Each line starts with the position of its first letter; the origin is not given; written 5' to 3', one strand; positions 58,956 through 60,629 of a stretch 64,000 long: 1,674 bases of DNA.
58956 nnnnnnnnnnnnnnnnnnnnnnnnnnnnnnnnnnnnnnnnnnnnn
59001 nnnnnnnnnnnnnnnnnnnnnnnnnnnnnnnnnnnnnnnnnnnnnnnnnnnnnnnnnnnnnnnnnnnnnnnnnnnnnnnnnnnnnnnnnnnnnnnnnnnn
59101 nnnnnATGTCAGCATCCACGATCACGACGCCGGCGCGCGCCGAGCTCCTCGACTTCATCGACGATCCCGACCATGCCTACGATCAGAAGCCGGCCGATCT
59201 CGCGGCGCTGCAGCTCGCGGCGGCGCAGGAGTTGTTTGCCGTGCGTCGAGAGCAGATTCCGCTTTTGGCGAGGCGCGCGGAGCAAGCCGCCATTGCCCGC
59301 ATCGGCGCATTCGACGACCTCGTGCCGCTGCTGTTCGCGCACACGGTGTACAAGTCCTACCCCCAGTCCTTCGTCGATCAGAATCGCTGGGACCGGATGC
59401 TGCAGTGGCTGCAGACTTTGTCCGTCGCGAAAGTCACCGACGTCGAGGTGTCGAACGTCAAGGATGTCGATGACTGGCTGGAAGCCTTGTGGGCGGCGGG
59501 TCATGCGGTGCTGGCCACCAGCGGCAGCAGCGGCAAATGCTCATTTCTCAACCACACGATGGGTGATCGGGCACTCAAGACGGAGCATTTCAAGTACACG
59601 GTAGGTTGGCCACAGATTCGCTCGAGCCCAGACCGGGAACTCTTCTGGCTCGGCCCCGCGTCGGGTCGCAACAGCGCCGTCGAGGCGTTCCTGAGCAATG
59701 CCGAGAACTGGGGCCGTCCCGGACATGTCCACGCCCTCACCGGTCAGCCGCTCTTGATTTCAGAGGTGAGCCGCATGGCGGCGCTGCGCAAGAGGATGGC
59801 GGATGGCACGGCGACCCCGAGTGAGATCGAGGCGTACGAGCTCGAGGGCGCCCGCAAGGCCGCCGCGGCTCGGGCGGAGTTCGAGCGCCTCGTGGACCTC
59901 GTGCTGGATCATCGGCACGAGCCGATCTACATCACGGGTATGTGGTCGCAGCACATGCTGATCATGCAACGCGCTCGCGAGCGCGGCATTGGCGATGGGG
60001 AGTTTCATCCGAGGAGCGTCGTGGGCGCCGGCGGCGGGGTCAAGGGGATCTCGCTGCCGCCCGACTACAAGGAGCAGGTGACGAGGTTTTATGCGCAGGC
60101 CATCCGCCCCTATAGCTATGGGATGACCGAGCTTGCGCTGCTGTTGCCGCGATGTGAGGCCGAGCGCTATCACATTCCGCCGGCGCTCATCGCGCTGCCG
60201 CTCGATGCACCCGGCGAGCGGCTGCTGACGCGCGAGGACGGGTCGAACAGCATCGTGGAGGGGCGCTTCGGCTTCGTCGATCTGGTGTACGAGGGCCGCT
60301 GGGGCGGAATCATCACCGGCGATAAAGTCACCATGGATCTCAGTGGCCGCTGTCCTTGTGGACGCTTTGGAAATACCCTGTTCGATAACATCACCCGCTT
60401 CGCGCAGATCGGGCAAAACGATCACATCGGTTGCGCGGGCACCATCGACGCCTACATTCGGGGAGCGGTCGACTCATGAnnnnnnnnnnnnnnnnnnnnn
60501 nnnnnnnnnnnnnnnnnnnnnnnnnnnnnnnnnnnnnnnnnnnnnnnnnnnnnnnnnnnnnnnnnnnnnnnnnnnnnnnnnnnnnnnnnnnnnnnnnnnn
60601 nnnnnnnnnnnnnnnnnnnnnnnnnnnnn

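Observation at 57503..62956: Orphan LuxE/LuxC-type fatty-acid-reductase pair with an extra adenylating enzyme and an adjacent aldehyde-reducing ADH, but no luciferase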

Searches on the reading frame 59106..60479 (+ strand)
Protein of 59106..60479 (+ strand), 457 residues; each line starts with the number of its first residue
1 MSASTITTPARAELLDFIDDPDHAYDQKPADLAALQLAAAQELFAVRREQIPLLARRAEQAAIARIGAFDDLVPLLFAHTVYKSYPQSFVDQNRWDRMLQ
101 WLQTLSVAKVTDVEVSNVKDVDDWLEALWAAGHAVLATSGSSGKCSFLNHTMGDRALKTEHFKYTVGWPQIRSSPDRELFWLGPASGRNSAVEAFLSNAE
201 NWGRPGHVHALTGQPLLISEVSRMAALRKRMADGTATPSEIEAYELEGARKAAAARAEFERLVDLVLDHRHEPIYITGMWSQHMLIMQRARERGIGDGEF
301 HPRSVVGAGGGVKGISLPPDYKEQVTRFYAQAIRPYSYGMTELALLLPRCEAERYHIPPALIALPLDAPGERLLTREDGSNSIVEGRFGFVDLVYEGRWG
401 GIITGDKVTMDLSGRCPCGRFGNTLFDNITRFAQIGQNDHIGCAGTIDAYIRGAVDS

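Call 3: search_protein_families(library=pfam, proteins=[window:59106-60479:+], max_evalue=0.01)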
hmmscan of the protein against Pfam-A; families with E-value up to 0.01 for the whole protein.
window:59106-60479:+ (457 aa): 0 families

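Call 4: search_protein_families(library=ncbifam, proteins=[window:59106-60479:+], max_evalue=0.01)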
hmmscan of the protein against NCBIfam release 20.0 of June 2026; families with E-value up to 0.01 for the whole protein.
window:59106-60479:+ (457 aa): 0 families

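Call 5: search_protein_families(library=pfam, proteins=[window:59106-60479:+], max_evalue=10)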
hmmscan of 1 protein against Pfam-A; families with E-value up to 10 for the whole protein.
window:59106-60479:+ (457 aa): 0 families

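Call 6: search_solved_structures(query=window:59106-60479:+, max_evalue=10, show_alignments=2)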
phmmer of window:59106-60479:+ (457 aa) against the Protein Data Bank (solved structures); distinct sequences matched with E-value up to 10: 2.
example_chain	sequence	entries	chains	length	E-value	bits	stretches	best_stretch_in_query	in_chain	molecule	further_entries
3eq5_A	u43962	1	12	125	0.45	12.2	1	310-379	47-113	Ski-like protein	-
1sbx_A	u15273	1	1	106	0.91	11.2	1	309-380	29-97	Ski oncogene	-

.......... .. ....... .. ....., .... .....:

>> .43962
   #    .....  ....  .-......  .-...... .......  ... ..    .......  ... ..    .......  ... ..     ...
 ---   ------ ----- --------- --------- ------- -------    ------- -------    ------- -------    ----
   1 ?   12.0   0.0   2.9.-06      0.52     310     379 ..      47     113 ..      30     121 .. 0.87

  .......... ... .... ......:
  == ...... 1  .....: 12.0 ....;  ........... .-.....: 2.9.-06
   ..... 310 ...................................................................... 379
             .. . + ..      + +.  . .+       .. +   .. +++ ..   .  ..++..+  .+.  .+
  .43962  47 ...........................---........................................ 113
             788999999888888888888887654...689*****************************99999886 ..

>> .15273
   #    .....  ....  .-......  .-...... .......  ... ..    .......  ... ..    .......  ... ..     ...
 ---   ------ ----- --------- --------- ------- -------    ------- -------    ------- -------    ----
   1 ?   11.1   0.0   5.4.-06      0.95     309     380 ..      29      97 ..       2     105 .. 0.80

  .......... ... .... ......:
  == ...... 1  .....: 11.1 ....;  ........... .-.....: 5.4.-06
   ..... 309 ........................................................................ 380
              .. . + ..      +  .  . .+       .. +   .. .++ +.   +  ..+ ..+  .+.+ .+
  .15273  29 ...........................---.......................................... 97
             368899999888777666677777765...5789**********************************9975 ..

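Call 8: find_homologous_proteins(query=window:59106-60479:+, max_evalue=0.001)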
Query window:59106-60479:+ (457 aa): 915 proteins with E <= 0.001 among 8000 candidates; the best 120 are listed.
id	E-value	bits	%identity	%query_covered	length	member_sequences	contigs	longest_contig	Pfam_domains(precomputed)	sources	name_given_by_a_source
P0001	0.0e+0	1036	98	100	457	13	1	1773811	-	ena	-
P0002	1.1e-245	833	78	98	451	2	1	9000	-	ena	-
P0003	1.0e-240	817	76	98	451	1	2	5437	-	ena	-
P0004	1.2e-230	784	75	98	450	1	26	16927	-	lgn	-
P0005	2.6e-210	717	69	98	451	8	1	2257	-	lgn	-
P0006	7.5e-210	715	68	99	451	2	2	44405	-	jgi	jgi:hypothetical protein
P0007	5.9e-209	712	69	97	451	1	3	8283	-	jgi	-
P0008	1.9e-208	711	68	98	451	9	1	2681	-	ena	-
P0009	2.5e-208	710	67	98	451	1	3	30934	-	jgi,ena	-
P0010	1.4e-207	708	68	98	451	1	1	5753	-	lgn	-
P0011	4.0e-207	706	68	98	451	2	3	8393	-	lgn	-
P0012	5.0e-207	706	67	98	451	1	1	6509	-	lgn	-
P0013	7.1e-207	705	67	98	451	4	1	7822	-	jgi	jgi:hypothetical protein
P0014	8.3e-207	705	68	98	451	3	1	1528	-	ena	-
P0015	8.4e-207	705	68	98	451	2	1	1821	-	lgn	-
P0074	3.2e-200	684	65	98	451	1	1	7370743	-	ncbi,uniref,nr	ncbi:hypothetical protein [Pseudomonas citronellolis]|uniref:hypothetical protein n=1 Tax=Pseudomona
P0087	7.3e-200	682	65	98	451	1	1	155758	-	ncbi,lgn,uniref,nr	ncbi:MAG: hypothetical protein JWQ90_450 [Hydrocarboniphaga sp.]|uniref:hypothetical protein n=1 Tax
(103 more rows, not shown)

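Call 12: search_solved_structures(query=A1, max_evalue=10, show_alignments=3)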
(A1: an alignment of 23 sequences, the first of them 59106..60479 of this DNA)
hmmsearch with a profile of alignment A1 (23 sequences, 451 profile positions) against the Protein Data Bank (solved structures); distinct sequences matched with E-value up to 10: 0.

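Call 20: find_encoding_contigs(protein=P0074, flank=10000, max_places=3)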
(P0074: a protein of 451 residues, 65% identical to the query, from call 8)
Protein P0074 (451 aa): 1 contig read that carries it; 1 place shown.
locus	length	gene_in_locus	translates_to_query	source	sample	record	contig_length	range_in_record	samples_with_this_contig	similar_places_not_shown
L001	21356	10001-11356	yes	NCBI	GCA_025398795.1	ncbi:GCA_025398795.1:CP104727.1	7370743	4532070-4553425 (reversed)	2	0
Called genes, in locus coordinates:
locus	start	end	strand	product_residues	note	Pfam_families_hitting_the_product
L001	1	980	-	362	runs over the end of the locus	PF00478:IMPDH (weak), PF03060:NMO, PF01070:FMN_dh (weak)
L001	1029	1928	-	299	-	PF00378:ECH_1, PF16113:ECH_2, PF00378:ECH_1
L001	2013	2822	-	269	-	PF00378:ECH_1, PF16113:ECH_2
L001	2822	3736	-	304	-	PF00378:ECH_1, PF16113:ECH_2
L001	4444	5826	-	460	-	PF00355:Rieske, PF00848:Ring_hydroxyl_A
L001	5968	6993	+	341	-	PF00126:HTH_1, PF03466:LysR_substrate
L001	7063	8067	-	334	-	PF12833:HTH_18, PF00165:HTH_AraC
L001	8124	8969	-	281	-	PF13545:HTH_Crp_2 (faint), PF25213:HVO_A0261_N (faint), PF01022:HTH_5, PF12840:HTH_20, PF13601:HTH_34 (faint), PF12802:MarR_2, PF01047:MarR, PF12840:HTH_20 (weak), +5 more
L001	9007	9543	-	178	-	PF13577:SnoaL_4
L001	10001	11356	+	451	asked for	-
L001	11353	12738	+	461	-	PF05893:LuxC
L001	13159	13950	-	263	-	PF00378:ECH_1, PF16113:ECH_2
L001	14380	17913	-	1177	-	PF00501:AMP-binding, PF00550:PP-binding, PF01370:Epimerase, PF07993:NAD_binding_4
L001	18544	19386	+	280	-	PF00106:adh_short, PF01370:Epimerase, PF08659:KR, PF13561:adh_short_C2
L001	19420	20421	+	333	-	PF00478:IMPDH (faint), PF03060:NMO, PF01070:FMN_dh (faint)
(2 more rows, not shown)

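Call 21: find_encoding_contigs(protein=P0087, flank=10000, max_places=3)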
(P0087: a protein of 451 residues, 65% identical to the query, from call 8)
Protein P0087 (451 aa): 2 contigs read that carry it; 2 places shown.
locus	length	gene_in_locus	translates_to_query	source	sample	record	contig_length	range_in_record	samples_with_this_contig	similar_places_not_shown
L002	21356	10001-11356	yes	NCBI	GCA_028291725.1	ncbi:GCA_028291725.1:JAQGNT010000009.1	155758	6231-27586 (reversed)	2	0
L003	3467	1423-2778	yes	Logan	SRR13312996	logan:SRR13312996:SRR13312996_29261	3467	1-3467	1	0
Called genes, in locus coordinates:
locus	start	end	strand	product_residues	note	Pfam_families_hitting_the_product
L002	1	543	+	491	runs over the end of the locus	PF01734:Patatin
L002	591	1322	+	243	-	PF02308:MgtC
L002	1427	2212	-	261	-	PF00106:adh_short, PF08659:KR (weak), PF13561:adh_short_C2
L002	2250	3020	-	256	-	PF00106:adh_short, PF13561:adh_short_C2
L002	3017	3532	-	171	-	PF13577:SnoaL_4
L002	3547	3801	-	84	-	PF00106:adh_short, PF13561:adh_short_C2 (weak)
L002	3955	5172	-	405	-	PF06742:DUF1214 (faint)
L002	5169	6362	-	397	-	PF13469:Sulfotransfer_3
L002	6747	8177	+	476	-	PF07690:MFS_1, PF00083:Sugar_tr (weak), PF07690:MFS_1 (weak)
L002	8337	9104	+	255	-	PF00106:adh_short, PF08659:KR, PF13561:adh_short_C2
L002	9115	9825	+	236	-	PF00106:adh_short, PF13561:adh_short_C2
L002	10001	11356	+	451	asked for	-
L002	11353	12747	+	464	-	PF05893:LuxC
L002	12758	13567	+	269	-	PF01022:HTH_5, PF12802:MarR_2 (weak), PF12840:HTH_20, PF25212:HVO_A0114 (faint), PF01047:MarR (faint), PF01325:Fe_dep_repress (faint), PF12802:MarR_2, PF13463:HTH_27 (weak)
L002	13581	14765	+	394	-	PF00378:ECH_1, PF16113:ECH_2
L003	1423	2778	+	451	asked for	-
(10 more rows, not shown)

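Call 25: predict_structure(alignment_id=A1)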
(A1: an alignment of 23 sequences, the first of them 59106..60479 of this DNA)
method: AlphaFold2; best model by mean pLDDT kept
length: 457 residues; sequences in the alignment: 23
mean_pLDDT: 80.9   pTM: 0.81
mean pLDDT of the five models: 80.9, 80.5, 78.7, 76.2, 75.6
residues with pLDDT >= 90: 162; 70-90: 213; 50-70: 49; < 50: 33
segments of 3 or more residues with pLDDT < 50: 1-7, 433-457
pLDDT, mean of each block of 10 residues (from residue 1): 49 91 92 94 89 88 95 80 72 88 79 88 88 74 63 83 88 92 81 85 92 74 76 87 83 81 94 87 87 95 81 64 87 78 70 90 89 93 90 78 73 94 81 43 43 38
secondary structure, 60 per line:
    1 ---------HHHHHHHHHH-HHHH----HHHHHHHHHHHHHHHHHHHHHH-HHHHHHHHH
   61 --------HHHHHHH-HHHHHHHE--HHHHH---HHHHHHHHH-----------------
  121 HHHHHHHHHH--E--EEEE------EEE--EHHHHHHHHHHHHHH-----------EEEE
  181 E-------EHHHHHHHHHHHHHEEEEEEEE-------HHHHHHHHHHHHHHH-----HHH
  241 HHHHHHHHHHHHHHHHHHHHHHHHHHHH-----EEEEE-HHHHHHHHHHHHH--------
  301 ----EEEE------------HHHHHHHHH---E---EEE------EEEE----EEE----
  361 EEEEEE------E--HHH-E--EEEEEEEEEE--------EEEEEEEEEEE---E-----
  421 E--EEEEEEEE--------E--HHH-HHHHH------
elements in order: H10-19 H21-24 H29-50 H52-60 H69-75 H77-83 H87-91 H95-103 H121-130 E136-139 E146-148 H152-165 E177-181 H190-202 E203-210 H218-232 H238-268 E274-278 H280-292 E305-308 H321-329 E337-339 E346-349 E354-356 E361-366 E383-392 E401-411 E424-431 H447-451

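Call 27: fold_search(model_id=the predicted structure, library=pdb)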
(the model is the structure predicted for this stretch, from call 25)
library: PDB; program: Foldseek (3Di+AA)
matches with E <= 10: 416; with E <= 0.001: 52
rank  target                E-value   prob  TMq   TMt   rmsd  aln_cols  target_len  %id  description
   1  6wuq_A                1.3e-09  1.00  0.52  0.56   6.4       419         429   15  Crystal structure of AjiA1 in apo form (released 2020-12-09)
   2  9s45_D                2.6e-09  1.00  0.50  0.57   5.7       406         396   12  ClxA from Clostridium cavendishii in complex with 3-amino,4-hydroxybenzoic acid and its adenylate (released 2026-03-18)
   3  6wuq_B                3.3e-09  1.00  0.52  0.55   6.8       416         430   14  Crystal structure of AjiA1 in apo form (released 2020-12-09)
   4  4r1m_A                3.3e-09  1.00  0.53  0.55   5.2       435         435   15  Crystal structure of a Putative Acyl-CoA ligase (BT_0428) from Bacteroides thetaiotaomicron VPI-5482 at 2.48 A resolut (released 2014-08-27)
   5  4r1m_C                3.5e-09  1.00  0.52  0.54   5.5       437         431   15  Crystal structure of a Putative Acyl-CoA ligase (BT_0428) from Bacteroides thetaiotaomicron VPI-5482 at 2.48 A resolut (released 2014-08-27)
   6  2y27_B                6.7e-09  1.00  0.52  0.56   6.0       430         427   13  crystal structure of PaaK1 in complex with ATP from Burkholderia cenocepacia (released 2011-05-04)
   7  2y4o_B                8.4e-09  1.00  0.51  0.54   5.4       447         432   14  Crystal Structure of PaaK2 in complex with phenylacetyl adenylate (released 2011-03-09)
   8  2y27_A                9.3e-09  1.00  0.50  0.53   6.3       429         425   14  crystal structure of PaaK1 in complex with ATP from Burkholderia cenocepacia (released 2011-05-04)
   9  4r1l_A                1.1e-08  1.00  0.53  0.55   5.0       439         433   15  Crystal structure of a Putative Acyl-CoA ligase (BT_0428) from Bacteroides thetaiotaomicron VPI-5482 at 2.42 A resolut (released 2014-08-27)
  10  4rvo_B                1.4e-08  1.00  0.53  0.56   4.9       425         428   14  Crystal structure of a Putative Acyl-CoA ligase (BT_0428) from Bacteroides thetaiotaomicron VPI-5482 at 2.41 A resolut (released 2014-12-31)
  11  6siw_A                1.4e-08  1.00  0.52  0.55   6.2       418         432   15  PaaK family AMP-ligase with AMP (released 2020-01-15)
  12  9s45_C                1.4e-08  1.00  0.43  0.49  11.3       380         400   13  ClxA from Clostridium cavendishii in complex with 3-amino,4-hydroxybenzoic acid and its adenylate (released 2026-03-18)
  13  4rvn_B                1.7e-08  1.00  0.52  0.56   4.9       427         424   15  Crystal structure of a Putative Acyl-CoA ligase (BT_0428) from Bacteroides thetaiotaomicron VPI-5482 at 2.20 A resolut (released 2015-01-21)
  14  4r1l_C                1.8e-08  1.00  0.53  0.56   5.4       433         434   14  Crystal structure of a Putative Acyl-CoA ligase (BT_0428) from Bacteroides thetaiotaomicron VPI-5482 at 2.42 A resolut (released 2014-08-27)
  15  2y4o_A                1.9e-08  1.00  0.50  0.53   5.7       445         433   14  Crystal Structure of PaaK2 in complex with phenylacetyl adenylate (released 2011-03-09)
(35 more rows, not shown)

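Call 28: search_protein_representatives(protein=window:59106-60479:+)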
Query: 457 residues. Proteins with E-value up to 0.001 (for the whole library): 842; up to 1e-10: 533; up to 1e-30: 185. The best 150 are listed.
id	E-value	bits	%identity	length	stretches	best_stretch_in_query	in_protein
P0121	6.1e-130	450.2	49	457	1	6-455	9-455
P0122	2.7e-122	425.0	45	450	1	10-455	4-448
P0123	2.0e-118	412.2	47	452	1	16-455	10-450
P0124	3.5e-116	404.8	43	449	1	8-456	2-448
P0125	5.0e-108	378.0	43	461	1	22-453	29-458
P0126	1.5e-101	356.6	40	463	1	9-453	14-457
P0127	1.7e-101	356.4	40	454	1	14-455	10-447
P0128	5.9e-101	354.6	42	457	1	9-455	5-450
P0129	3.3e-100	352.2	42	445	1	22-455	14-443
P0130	2.1e-99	349.5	43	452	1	30-454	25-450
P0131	2.9e-99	349.1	43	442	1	32-455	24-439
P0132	2.1e-98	346.2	40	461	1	14-456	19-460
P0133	2.7e-96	339.3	40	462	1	12-455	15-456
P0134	7.3e-95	334.6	40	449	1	15-454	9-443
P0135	1.3e-94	333.7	40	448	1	8-455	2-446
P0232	7.7e-44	166.4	29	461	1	21-453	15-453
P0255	1.6e-39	152.1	28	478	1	18-450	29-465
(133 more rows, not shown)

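Call 30: search_protein_families(library=pfam, alignment_id=A2, max_evalue=1)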
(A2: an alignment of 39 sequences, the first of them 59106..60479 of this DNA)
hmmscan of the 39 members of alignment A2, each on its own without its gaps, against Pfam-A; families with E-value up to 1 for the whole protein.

A. member 1, window:59106-60479:+ (457 aa): 0 families

B. families by the number of members that match (of 39 scanned): 28 families (the first 25 are shown)
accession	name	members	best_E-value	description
PF04443.18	LuxE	12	3.5e-06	Acyl-protein synthetase, LuxE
PF00501.34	AMP-binding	7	2.9e-06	AMP-binding enzyme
PF17389.8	Bac_rhamnosid6H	4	0.054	Bacterial alpha-L-rhamnosidase 6 hairpin glycosidase domain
PF03321.19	GH3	2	0.065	GH3 family N-terminal domain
PF00010.31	HLH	2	0.071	Helix-loop-helix DNA-binding domain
PF10948.13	DUF2635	1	0.011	Protein of unknown function (DUF2635)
PF24833.1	Rhabdo_glycop_CD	1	0.013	Rhabdovirus spike glycoprotein G central domain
PF05524.18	PEP-utilisers_N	1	0.015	PEP-utilising enzyme, N-terminal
PF01297.22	ZnuA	1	0.033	Zinc-uptake complex component A periplasmic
PF01934.22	HepT-like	1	0.06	Ribonuclease HepT-like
PF08663.15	HalX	1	0.068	HalX domain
PF02001.22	DUF134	1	0.073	Protein of unknown function DUF134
PF08278.16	DnaG_DnaB_bind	1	0.078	DNA primase DnaG DnaB-binding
PF04632.18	FUSC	1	0.083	Fusaric acid resistance protein family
PF02037.33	SAP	1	0.12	SAP domain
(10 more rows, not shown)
